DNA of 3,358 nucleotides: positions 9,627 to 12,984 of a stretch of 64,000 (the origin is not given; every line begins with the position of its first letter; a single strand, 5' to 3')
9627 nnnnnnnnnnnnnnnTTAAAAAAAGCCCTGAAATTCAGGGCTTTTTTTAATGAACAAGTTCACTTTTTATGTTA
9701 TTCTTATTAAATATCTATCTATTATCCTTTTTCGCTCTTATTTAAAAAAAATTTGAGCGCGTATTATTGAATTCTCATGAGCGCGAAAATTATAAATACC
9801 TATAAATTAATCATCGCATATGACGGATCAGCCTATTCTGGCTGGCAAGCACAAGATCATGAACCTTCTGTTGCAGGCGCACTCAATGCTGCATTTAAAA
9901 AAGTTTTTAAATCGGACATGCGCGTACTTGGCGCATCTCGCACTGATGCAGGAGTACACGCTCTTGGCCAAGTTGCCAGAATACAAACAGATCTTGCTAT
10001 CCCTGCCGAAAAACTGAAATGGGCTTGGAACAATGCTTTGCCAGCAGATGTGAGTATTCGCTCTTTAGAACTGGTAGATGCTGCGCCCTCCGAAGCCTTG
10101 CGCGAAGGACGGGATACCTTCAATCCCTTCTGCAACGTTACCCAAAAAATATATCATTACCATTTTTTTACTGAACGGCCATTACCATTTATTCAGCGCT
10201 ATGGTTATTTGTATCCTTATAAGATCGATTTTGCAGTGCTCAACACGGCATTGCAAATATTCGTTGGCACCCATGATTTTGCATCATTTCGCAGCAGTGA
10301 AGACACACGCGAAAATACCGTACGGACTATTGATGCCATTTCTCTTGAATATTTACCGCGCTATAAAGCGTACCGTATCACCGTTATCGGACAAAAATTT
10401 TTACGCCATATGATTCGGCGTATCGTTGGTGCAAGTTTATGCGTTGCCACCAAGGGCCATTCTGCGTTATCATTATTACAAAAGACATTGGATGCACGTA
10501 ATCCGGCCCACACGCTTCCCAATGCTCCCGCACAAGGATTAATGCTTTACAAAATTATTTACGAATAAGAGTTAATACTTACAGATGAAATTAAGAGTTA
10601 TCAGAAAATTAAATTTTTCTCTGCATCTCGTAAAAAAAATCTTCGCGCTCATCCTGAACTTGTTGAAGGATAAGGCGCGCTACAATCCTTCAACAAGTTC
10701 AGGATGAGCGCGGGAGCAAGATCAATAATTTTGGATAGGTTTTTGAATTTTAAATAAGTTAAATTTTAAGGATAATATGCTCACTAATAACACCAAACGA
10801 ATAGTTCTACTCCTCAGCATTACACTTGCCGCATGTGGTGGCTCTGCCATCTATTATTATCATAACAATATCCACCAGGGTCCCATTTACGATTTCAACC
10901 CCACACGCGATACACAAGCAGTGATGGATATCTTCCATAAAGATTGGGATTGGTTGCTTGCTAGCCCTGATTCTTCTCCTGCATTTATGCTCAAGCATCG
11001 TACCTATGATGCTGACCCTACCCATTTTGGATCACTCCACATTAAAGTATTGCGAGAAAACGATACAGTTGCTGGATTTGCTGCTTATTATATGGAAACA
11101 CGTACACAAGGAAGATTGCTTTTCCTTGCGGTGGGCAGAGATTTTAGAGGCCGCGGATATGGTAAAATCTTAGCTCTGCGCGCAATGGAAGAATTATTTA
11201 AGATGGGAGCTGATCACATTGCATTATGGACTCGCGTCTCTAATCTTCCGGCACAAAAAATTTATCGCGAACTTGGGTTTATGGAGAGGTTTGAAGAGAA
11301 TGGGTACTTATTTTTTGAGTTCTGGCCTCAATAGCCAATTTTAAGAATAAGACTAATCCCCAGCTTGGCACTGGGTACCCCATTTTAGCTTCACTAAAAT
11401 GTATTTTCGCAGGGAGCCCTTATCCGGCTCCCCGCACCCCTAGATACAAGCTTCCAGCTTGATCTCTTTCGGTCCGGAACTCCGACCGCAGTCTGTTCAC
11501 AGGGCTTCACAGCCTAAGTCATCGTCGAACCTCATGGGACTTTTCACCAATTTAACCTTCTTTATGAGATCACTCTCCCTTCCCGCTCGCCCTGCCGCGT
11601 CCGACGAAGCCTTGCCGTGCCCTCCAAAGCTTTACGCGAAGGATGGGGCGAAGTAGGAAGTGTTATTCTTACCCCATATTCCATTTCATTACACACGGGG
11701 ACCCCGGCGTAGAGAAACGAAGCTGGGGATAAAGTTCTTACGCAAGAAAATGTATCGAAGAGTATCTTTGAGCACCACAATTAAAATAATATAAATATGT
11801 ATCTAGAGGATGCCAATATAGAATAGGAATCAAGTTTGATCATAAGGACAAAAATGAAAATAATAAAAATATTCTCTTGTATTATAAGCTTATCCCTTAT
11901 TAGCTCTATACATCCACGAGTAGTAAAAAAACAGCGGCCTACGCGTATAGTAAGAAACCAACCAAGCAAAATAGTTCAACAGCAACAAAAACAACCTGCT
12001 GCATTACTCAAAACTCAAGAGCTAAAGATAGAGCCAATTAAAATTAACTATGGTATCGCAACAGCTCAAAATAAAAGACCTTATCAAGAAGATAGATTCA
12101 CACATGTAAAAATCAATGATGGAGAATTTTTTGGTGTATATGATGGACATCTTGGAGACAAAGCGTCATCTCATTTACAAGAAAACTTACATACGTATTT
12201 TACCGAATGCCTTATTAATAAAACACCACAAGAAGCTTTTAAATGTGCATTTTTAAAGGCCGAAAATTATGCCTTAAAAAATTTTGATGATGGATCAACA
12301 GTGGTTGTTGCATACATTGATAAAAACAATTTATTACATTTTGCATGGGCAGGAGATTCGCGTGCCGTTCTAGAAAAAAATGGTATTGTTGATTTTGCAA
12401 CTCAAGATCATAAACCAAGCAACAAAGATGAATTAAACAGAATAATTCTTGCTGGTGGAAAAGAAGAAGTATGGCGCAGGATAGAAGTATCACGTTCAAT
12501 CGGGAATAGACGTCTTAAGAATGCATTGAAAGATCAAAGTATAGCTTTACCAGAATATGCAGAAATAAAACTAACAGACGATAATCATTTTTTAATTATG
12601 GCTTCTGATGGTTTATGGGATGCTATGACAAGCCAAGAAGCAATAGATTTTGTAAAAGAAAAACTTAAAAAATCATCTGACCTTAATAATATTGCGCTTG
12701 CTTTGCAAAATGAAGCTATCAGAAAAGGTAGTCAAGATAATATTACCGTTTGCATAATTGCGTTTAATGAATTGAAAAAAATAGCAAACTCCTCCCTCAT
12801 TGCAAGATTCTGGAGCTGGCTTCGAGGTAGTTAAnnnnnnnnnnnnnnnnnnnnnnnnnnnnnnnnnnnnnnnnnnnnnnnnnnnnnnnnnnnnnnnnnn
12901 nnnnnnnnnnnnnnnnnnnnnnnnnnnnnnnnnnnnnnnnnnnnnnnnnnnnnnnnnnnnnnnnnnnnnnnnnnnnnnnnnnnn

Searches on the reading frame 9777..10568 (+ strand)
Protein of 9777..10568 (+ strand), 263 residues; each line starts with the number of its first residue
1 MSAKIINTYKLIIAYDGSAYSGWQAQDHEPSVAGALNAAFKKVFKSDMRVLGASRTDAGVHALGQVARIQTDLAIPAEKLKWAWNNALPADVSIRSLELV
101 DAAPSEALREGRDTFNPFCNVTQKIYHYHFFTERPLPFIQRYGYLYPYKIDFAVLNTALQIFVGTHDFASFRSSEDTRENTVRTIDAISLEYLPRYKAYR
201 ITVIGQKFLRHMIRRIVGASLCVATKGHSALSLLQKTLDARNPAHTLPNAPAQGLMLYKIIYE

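Call 57: search_protein_families(library=pfam, proteins=[window:9777-10568:+])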
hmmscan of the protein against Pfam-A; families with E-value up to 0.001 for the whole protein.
window:9777-10568:+ (263 aa): 1 family
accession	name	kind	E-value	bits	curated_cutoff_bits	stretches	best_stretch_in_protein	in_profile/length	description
PF01416.25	PseudoU_synth_1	-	4e-33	114.5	23.3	2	158-263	1-108/108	tRNA pseudouridine synthase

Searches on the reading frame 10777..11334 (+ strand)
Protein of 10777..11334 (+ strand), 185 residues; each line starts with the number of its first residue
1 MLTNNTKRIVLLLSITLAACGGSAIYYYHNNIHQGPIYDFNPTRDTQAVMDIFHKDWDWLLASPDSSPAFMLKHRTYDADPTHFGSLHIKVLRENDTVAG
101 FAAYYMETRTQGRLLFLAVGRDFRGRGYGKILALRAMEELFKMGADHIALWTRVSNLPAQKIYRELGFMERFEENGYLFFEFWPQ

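Call 76: search_protein_families(library=pfam, proteins=[window:10777-11334:+], max_evalue=0.01)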
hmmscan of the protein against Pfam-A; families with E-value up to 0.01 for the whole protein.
window:10777-11334:+ (185 aa): 5 families
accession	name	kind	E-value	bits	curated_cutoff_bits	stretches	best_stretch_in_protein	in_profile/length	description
PF00583.31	Acetyltransf_1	-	5.6e-18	65.7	20.7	1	74-168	24-116/116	Acetyltransferase (GNAT) family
PF08445.16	FR47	-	1.2e-09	38.5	22.1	1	104-174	14-83/86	FR47-like protein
PF13508.13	Acetyltransf_7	-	2.3e-09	37.9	27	1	89-169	5-83/84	Acetyltransferase (GNAT) domain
PF13673.13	Acetyltransf_10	-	1.5e-06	28.6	23.6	1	85-176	29-118/128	Acetyltransferase (GNAT) domain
PF13302.13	Acetyltransf_3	-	0.0003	22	25.4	1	59-168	30-137/138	Acetyltransferase (GNAT) domain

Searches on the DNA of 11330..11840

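Call 49: search_rna_families(source=window, start=11330, end=11840, threshold=evalue, max_evalue=10)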
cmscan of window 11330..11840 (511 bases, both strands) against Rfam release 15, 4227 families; matches with E-value up to 10: 1.
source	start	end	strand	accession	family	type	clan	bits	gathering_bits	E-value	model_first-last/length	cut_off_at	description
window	11531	11618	+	RF01956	NEAT1_2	Gene; lncRNA;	-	15.9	60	0.6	1-116/116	no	Nuclear enriched abundant transcript 1 conserved region 2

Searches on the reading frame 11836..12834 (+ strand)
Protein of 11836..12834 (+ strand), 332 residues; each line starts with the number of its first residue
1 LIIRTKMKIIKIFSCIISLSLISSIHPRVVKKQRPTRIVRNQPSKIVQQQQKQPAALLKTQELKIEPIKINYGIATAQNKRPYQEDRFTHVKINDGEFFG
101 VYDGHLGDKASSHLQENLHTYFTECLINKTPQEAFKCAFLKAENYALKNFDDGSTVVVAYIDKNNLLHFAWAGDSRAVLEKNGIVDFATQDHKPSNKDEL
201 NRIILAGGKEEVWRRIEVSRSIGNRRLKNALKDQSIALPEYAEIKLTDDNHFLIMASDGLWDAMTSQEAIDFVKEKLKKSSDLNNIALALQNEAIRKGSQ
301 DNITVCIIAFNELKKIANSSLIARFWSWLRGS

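Call 76: search_protein_families(library=pfam, proteins=[window:11836-12834:+], max_evalue=0.01)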
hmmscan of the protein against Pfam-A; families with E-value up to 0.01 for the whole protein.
window:11836-12834:+ (332 aa): 1 family
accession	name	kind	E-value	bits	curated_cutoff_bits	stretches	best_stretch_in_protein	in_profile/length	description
PF00481.26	PP2C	-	2.9e-49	168.5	20.3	1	95-303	33-255/255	Protein phosphatase 2C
